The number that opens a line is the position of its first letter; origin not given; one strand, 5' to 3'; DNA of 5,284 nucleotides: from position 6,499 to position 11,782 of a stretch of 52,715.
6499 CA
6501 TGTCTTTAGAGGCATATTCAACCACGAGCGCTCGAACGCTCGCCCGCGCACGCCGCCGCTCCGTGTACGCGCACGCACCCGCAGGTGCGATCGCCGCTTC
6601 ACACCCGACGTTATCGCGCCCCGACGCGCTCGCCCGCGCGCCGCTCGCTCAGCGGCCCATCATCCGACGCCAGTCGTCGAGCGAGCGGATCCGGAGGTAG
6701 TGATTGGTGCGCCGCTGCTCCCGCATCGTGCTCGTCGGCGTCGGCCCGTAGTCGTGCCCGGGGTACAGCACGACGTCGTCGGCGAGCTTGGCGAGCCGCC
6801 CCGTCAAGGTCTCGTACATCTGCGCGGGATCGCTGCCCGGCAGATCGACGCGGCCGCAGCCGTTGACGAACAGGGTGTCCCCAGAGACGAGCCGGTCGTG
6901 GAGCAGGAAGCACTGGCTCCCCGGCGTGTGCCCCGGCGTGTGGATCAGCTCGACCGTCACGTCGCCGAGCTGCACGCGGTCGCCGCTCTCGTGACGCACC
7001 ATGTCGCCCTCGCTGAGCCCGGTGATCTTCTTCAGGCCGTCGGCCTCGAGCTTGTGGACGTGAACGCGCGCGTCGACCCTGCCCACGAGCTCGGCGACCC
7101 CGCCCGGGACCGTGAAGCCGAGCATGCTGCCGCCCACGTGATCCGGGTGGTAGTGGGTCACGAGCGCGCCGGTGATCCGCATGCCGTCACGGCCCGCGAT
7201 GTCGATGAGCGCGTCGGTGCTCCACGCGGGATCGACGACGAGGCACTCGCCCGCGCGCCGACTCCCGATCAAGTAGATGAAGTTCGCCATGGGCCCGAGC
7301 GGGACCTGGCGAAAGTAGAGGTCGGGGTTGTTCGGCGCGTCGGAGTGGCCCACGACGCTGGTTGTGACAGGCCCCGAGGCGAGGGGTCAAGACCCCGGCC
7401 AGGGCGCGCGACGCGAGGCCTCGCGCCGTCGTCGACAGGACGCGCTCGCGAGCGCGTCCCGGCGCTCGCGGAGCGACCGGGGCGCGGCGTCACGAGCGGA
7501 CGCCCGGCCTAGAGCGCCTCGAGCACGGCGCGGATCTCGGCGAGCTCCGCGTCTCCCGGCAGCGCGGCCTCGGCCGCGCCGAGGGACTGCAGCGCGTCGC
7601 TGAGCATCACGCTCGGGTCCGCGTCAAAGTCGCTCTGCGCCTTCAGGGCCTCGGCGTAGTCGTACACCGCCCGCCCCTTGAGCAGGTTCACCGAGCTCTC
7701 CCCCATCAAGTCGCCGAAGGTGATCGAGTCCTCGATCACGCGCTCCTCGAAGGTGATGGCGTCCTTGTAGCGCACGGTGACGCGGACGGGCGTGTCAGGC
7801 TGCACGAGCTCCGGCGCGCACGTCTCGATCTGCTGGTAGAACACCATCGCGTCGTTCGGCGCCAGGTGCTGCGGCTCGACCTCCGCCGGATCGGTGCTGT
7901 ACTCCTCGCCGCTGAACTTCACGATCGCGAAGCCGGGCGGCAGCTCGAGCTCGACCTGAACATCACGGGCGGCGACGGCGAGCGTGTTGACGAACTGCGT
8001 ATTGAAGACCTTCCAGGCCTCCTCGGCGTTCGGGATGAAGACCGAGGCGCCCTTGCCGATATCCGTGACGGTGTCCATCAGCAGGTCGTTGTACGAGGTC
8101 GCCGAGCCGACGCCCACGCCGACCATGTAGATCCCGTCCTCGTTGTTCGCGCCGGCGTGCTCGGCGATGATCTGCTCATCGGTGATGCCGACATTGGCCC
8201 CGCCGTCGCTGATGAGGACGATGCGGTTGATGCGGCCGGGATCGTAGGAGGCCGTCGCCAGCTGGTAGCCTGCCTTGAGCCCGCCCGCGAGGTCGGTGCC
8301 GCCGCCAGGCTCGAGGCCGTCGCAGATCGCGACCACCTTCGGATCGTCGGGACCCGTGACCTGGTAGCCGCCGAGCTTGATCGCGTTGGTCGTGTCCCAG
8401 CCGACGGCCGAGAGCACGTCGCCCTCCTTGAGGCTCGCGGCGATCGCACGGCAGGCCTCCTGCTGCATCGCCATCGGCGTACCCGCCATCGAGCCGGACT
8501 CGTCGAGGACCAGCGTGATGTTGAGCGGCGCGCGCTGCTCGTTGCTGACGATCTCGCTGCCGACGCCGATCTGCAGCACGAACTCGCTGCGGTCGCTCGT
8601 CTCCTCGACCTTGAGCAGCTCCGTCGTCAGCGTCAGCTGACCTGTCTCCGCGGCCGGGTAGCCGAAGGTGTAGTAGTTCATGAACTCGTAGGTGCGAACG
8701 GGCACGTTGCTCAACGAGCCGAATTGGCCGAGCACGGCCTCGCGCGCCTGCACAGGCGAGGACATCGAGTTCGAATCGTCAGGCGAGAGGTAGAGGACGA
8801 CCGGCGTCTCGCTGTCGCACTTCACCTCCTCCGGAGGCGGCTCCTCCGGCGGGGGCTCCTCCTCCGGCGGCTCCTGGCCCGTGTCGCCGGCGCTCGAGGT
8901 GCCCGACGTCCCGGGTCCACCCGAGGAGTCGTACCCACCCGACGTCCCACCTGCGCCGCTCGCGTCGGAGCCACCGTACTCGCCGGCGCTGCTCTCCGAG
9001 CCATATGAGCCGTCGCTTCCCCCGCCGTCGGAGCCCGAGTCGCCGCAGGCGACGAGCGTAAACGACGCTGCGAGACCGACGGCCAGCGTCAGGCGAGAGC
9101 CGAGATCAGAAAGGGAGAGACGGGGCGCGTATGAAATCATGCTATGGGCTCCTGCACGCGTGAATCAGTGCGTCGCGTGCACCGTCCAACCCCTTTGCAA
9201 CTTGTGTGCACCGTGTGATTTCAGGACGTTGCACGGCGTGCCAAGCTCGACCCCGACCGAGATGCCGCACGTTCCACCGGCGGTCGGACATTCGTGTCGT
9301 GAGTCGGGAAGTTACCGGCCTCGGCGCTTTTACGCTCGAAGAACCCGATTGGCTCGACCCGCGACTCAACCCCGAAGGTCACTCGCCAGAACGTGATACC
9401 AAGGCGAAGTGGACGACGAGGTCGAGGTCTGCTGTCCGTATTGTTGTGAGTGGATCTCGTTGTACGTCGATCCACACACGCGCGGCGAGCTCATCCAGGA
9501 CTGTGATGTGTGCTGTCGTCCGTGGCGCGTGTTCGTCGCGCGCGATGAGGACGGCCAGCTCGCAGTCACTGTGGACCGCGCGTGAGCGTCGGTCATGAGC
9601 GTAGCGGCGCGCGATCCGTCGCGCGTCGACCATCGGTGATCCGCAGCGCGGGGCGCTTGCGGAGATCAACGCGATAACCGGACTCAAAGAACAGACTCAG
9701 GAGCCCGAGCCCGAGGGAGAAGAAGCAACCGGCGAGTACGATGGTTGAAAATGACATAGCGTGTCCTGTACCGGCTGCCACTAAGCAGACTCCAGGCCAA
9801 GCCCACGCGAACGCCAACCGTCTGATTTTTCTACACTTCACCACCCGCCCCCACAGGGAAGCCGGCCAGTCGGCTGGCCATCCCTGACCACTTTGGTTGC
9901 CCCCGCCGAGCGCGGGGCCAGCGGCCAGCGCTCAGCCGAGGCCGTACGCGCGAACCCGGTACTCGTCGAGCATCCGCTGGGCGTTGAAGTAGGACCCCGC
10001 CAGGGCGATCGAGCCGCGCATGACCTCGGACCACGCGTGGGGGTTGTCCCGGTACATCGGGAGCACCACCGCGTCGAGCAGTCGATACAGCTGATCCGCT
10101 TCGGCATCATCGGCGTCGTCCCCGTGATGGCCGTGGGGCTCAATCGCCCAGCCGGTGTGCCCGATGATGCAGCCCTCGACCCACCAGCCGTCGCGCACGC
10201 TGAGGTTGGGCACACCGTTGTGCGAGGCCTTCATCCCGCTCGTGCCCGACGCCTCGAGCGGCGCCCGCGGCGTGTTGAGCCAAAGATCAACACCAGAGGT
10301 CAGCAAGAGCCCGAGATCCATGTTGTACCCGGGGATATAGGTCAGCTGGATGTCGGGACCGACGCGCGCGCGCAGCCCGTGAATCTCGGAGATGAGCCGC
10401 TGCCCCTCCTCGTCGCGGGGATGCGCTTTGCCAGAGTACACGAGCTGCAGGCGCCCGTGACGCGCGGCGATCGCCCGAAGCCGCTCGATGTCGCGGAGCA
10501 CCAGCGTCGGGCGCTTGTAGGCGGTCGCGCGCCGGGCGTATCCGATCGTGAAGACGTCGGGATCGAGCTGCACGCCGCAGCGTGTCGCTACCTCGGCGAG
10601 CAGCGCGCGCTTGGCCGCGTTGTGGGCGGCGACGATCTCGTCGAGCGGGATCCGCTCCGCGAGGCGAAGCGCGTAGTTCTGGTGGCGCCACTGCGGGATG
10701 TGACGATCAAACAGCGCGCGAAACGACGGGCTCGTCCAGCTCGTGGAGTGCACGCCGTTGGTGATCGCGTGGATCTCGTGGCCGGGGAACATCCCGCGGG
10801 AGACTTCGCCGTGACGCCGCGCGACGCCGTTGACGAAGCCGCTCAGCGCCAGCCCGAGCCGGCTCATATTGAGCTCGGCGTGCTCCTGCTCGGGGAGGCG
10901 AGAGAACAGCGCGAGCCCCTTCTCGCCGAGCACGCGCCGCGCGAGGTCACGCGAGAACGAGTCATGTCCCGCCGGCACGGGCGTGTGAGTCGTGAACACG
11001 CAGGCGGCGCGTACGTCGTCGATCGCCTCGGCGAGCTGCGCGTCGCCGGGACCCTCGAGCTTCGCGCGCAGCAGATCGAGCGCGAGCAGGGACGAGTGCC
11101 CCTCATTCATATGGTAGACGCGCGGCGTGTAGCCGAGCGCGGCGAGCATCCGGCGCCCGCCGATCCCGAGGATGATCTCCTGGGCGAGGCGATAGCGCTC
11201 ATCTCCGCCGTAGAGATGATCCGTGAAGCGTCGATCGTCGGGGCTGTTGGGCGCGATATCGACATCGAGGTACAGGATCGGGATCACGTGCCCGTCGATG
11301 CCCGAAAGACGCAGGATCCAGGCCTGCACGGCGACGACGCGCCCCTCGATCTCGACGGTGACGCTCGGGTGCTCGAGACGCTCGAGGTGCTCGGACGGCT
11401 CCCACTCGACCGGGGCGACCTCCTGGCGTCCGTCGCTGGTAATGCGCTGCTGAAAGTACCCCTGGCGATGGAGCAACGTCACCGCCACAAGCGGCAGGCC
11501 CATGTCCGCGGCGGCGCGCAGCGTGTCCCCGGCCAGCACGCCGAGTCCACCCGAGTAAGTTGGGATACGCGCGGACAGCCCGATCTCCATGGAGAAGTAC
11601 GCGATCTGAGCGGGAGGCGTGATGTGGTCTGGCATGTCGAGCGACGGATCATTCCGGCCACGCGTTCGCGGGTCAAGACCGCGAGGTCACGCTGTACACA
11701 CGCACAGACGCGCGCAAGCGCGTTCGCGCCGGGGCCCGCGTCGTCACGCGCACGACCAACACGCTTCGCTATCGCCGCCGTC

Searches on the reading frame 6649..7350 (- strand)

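Call 67: search_protein_families(library=pfam, proteins=[window:6649-7350:-], max_evalue=0.0001)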
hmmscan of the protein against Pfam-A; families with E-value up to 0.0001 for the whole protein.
window:6649-7350:- (233 aa): 1 family
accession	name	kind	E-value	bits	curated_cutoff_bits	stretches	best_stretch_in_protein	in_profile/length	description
PF00753.33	Lactamase_B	-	2.5e-20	73.7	22.7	1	19-199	2-196/196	Metallo-beta-lactamase superfamily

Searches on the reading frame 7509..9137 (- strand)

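Call 67: search_protein_families(library=pfam, proteins=[window:7509-9137:-], max_evalue=0.0001)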
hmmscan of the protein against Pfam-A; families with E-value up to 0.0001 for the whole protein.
window:7509-9137:- (542 aa): 2 families
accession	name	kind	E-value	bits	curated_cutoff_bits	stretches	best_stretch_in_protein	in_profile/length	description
PF13519.12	VWA_2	-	1.9e-07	32.1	27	1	208-312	2-106/107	von Willebrand factor type A domain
PF00092.34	VWA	-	2.2e-06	28.4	23.8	1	206-352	1-147/174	von Willebrand factor type A domain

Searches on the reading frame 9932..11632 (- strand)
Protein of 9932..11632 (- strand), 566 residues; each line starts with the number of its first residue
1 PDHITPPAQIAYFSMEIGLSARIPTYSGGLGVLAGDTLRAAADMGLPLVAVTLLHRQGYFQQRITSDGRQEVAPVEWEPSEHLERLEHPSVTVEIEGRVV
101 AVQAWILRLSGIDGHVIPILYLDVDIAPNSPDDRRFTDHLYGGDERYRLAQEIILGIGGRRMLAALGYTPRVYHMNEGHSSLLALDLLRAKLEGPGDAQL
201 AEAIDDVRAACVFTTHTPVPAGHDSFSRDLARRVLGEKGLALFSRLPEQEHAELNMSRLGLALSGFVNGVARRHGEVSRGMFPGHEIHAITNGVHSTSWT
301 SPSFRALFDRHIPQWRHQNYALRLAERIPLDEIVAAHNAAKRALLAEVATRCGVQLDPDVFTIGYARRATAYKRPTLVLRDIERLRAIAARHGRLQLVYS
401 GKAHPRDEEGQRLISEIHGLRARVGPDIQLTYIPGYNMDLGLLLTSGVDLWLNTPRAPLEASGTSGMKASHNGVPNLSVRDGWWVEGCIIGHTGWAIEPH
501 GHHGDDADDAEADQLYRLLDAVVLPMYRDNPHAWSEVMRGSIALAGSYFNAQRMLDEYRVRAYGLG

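Call 26: search_protein_families(library=pfam, proteins=[window:9932-11632:-], max_evalue=0.001)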
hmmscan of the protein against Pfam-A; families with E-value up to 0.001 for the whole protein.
window:9932-11632:- (566 aa): 1 family
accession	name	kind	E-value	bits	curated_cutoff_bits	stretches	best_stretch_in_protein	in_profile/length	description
PF00343.26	Phosphorylase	-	2.7e-23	82.6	27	2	247-486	317-583/713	Carbohydrate phosphorylase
